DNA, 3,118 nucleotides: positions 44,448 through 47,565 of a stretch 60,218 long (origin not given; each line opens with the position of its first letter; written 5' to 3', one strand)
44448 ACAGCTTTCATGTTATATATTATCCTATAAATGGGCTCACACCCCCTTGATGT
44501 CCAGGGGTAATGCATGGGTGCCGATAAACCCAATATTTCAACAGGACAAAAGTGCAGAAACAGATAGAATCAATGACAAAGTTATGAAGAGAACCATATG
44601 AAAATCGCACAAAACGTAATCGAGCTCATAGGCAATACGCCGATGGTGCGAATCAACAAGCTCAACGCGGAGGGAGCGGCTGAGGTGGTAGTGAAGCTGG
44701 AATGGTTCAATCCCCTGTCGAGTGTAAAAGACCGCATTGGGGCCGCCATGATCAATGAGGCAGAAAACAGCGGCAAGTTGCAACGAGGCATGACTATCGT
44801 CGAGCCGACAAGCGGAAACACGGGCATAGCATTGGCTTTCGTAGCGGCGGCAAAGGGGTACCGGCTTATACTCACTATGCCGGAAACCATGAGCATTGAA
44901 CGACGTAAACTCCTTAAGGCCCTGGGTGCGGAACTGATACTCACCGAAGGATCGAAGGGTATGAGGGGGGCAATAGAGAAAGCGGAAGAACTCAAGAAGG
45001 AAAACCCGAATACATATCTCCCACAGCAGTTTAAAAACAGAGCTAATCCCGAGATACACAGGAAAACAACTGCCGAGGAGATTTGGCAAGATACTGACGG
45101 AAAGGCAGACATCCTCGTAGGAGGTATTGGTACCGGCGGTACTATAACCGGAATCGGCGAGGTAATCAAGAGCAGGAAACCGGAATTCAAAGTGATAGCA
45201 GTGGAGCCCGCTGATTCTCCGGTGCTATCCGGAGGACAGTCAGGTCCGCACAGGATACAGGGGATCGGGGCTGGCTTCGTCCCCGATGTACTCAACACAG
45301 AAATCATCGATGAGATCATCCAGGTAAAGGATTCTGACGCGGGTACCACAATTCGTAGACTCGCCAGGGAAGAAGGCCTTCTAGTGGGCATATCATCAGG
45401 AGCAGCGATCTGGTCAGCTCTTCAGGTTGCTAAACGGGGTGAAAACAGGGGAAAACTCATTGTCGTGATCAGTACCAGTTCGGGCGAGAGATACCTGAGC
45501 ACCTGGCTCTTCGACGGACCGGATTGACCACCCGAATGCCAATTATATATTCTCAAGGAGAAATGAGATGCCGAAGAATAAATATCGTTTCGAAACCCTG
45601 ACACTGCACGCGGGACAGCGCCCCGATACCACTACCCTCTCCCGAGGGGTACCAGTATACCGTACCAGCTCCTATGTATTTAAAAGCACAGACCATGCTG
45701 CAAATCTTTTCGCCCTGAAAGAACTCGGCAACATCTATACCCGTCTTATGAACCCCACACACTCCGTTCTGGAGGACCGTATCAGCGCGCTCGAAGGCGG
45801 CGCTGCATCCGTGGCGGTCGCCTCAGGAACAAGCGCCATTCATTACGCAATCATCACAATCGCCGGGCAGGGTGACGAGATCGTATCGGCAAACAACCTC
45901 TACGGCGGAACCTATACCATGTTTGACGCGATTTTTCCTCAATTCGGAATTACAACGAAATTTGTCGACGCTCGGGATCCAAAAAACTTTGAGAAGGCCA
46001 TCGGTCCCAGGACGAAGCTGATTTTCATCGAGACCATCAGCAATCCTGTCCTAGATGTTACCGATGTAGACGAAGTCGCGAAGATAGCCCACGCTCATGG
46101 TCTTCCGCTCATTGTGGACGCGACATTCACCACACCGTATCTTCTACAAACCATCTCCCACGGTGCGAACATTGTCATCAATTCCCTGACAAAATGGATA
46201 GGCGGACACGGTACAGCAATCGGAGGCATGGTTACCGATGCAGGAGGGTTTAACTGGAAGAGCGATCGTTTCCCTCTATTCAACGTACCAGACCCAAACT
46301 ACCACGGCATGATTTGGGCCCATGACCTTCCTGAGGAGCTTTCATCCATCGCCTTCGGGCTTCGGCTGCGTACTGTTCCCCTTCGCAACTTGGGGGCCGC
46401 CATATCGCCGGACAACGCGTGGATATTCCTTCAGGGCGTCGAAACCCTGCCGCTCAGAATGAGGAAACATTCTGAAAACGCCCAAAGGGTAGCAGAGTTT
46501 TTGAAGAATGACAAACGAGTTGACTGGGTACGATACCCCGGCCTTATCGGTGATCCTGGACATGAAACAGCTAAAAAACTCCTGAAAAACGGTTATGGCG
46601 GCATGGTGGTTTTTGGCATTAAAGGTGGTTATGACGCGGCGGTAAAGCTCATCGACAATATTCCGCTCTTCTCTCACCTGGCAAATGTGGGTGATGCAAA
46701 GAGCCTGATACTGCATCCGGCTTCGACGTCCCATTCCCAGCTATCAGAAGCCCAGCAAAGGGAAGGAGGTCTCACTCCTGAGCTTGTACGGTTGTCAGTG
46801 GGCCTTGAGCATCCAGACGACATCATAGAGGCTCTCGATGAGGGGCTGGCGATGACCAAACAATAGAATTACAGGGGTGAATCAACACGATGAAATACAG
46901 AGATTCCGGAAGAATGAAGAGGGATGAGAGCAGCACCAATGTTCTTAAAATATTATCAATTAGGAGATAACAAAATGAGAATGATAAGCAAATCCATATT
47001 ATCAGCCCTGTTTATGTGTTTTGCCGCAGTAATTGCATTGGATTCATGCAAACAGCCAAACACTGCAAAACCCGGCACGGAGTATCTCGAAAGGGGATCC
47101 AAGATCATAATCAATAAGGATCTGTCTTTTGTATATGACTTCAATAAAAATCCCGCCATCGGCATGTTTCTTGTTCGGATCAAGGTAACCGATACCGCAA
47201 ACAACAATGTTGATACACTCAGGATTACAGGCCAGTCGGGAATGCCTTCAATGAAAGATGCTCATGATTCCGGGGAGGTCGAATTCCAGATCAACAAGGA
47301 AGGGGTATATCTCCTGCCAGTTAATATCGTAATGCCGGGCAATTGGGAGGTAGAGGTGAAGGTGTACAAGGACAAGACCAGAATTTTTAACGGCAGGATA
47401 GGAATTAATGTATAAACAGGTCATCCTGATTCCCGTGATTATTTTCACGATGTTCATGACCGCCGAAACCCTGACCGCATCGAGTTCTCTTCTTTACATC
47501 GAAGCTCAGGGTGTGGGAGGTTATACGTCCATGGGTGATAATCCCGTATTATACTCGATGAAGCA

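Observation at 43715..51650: Lower-GC block flanked by AT-rich spacers: sulfur-amino-acid genes, an envelope ABC system and an Rrf2 regulator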

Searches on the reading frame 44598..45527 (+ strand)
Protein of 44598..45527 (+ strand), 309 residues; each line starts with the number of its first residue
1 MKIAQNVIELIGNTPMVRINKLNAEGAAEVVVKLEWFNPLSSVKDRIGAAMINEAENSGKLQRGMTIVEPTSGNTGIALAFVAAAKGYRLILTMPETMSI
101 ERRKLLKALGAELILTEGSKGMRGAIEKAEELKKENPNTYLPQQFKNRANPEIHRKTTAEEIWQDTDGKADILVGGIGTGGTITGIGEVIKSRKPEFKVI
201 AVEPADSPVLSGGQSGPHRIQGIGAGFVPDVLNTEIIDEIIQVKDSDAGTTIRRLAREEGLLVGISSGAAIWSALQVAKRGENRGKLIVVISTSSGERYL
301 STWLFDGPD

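Call 3: search_protein_families(library=pfam, proteins=[window:44598-45527:+], max_evalue=0.01)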
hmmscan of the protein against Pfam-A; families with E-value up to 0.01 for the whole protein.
window:44598-45527:+ (309 aa): 1 family
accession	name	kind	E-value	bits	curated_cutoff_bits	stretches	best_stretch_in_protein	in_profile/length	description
PF00291.31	PALP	-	4.4e-74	249.9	35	1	9-293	3-294/295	Pyridoxal-phosphate dependent enzyme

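Call 10: search_protein_families(library=ncbifam, proteins=[window:44598-45527:+], max_evalue=0.01)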
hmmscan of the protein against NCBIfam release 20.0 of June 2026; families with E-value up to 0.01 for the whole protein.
window:44598-45527:+ (309 aa): 39 families (the best 25 are shown)
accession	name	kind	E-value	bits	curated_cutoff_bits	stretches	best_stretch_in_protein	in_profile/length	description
TIGR01139.1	cysK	equivalog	4.5e-141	469.3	350.95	1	9-305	3-298/298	cysteine synthase A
TIGR01136.1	cysKM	subfamily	1.1e-134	448.4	344.15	1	9-305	3-299/299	cysteine synthase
NF007989.0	PRK10717.1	equivalog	6.1e-102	341.1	387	1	1-305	2-318/334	cysteine synthase A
TIGR01137.1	cysta_beta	equivalog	4.6e-100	335.4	510.25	1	3-306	1-312/457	cystathionine beta-synthase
NF008735.0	PRK11761.1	equivalog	6.1e-88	294.9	413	1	5-306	4-295/296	cysteine synthase CysM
TIGR01138.1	cysM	equivalog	8e-88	294.7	394.2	1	7-305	2-290/290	cysteine synthase B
TIGR03945.1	PLP_SbnA_fam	equivalog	1.9e-68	230.8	349.95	1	9-302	3-297/304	2,3-diaminopropionate biosynthesis protein SbnA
NF053679.1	CysteaSynCapA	equivalog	2.3e-67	227.1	600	1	2-302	5-317/329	cysteate synthase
NF052478.1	CystDsulMYC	equivalog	3e-24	86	600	1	28-304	37-325/354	L-cysteine desulfhydrase Cds1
TIGR01124.1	ilvA_2Cterm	equivalog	1.1e-19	70.5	411.3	1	5-213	9-210/499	threonine ammonia-lyase, biosynthetic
NF005292.0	PRK06815.1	equivalog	1.3e-19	70.4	371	1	6-291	14-302/320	threonine/serine dehydratase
TIGR02991.1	ectoine_eutB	equivalog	5.6e-19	68.2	413.35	1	7-203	13-201/317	hydroxyectoine utilization dehydratase EutB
TIGR01127.1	ilvA_1Cterm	equivalog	6.3e-19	68.2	378.75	1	14-293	1-283/380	threonine ammonia-lyase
NF006674.0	PRK09224.1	subfamily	1.9e-18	66.5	577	1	6-215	18-220/508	threonine ammonia-lyase IlvA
NF005680.0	PRK07476.1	equivalog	2.9e-18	65.9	413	1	5-202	15-204/326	hydroxyectoine utilization dehydratase EutB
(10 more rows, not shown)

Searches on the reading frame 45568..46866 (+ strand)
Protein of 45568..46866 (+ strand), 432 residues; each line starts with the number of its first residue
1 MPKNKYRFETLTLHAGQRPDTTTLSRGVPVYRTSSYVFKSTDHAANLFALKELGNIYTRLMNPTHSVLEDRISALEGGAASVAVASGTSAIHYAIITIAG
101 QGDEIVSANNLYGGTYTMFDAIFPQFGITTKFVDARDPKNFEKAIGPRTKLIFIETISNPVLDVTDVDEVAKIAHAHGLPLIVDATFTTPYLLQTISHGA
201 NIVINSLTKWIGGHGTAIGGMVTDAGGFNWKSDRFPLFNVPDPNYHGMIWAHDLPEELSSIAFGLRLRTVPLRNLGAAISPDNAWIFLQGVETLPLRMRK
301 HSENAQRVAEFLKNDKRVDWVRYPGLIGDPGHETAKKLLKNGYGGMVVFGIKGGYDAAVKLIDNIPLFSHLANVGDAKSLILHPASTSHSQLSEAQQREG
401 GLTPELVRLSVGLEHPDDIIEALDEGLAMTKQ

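Call 3: search_protein_families(library=pfam, proteins=[window:45568-46866:+], max_evalue=0.01)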
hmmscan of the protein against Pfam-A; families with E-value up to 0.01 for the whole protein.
window:45568-46866:+ (432 aa): 5 families
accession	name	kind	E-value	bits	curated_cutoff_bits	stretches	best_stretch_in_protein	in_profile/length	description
PF01053.26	Cys_Met_Meta_PP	-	2.7e-132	441.4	27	1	9-427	1-380/381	Cys/Met metabolism PLP-dependent enzyme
PF01041.23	DegT_DnrJ_EryC1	-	1.3e-10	41.6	19.8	1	62-186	23-147/360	DegT/DnrJ/EryC1/StrS aminotransferase family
PF00155.27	Aminotran_1_2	-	3.5e-10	40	19.7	1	55-222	33-232/361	Aminotransferase class I and II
PF00266.25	Aminotran_5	-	1.6e-05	24.5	21.5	1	84-190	67-181/371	Aminotransferase class-V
PF01212.27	Beta_elim_lyase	-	3e-05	23.9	27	1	63-186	32-170/288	Beta-eliminating lyase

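Call 10: search_protein_families(library=ncbifam, proteins=[window:45568-46866:+], max_evalue=0.01)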
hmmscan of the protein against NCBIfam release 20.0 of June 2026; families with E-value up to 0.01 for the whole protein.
window:45568-46866:+ (432 aa): 70 families (the best 25 are shown)
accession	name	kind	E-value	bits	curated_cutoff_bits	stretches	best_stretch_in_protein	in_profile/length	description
NF006096.0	PRK08248.1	equivalog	1.4e-180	600.6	726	1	3-429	4-427/431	homocysteine synthase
TIGR01326.1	OAH_OAS_sulfhy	subfamily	3.8e-180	599.1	495.1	1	7-427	1-417/418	O-acetylhomoserine aminocarboxypropyltransferase/cysteine synthase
NF005872.0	PRK07812.1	equivalog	2e-166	553.8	703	1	3-431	12-436/439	bifunctional o-acetylhomoserine/o-acetylserine sulfhydrylase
NF004650.0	PRK05994.1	equivalog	1.6e-161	537.9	667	1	2-428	2-425/427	O-acetylhomoserine aminocarboxypropyltransferase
NF006004.0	PRK08134.1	equivalog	3.6e-156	520.2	636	1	4-430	5-428/433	O-acetylhomoserine aminocarboxypropyltransferase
NF004757.0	PRK06084.1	equivalog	6.1e-148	493.2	790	1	7-430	2-423/425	bifunctional O-acetylhomoserine aminocarboxypropyltransferase/cysteine synthase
NF004125.0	PRK05613.1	equivalog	6.5e-130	433.5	765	1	4-428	10-435/437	O-acetylhomoserine/O-acetylserine sulfhydrylase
NF006003.0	PRK08133.1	equivalog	1.9e-113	379.2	522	2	3-223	7-226/396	O-succinylhomoserine sulfhydrylase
TIGR01325.1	O_suc_HS_sulf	equivalog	1.5e-109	366.1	510.05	2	10-224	2-215/380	O-succinylhomoserine sulfhydrylase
NF005215.0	PRK06702.1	equivalog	3.2e-104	349.3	709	1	10-431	9-426/432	bifunctional O-acetylhomoserine aminocarboxypropyltransferase/cysteine synthase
TIGR01328.1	met_gam_lyase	equivalog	8.5e-102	340.9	549.7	2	7-223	3-219/391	methionine gamma-lyase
NF005695.0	PRK07503.1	equivalog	1e-98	330.7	666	2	4-223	6-225/403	methionine gamma-lyase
NF004876.0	PRK06234.1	subfamily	1.3e-96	324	666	2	5-224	6-227/400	methionine gamma-lyase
NF005263.0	PRK06767.1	equivalog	5.8e-91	305.4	617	2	4-222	2-220/392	methionine gamma-lyase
NF005871.0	PRK07811.1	equivalog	7e-91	304.7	513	2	4-222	9-220/389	cystathionine gamma-synthase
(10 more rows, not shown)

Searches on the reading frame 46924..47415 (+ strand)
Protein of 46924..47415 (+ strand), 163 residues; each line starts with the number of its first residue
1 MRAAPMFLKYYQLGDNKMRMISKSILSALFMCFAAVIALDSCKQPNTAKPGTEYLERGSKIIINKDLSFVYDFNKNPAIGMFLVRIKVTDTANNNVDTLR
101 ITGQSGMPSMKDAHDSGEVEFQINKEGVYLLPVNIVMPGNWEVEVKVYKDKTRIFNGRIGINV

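Call 3: search_protein_families(library=pfam, proteins=[window:46924-47415:+], max_evalue=0.01)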
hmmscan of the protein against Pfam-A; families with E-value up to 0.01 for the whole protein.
window:46924-47415:+ (163 aa): 2 families
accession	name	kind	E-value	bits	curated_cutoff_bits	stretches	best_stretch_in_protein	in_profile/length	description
PF05751.16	FixH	-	2.1e-05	25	23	1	29-150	24-139/150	FixH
PF13115.11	YtkA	-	2.9e-05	25.1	25.9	1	68-146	8-85/85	YtkA-like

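Call 10: search_protein_families(library=ncbifam, proteins=[window:46924-47415:+], max_evalue=0.01)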
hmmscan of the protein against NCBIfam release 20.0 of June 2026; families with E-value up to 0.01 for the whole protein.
window:46924-47415:+ (163 aa): 0 families
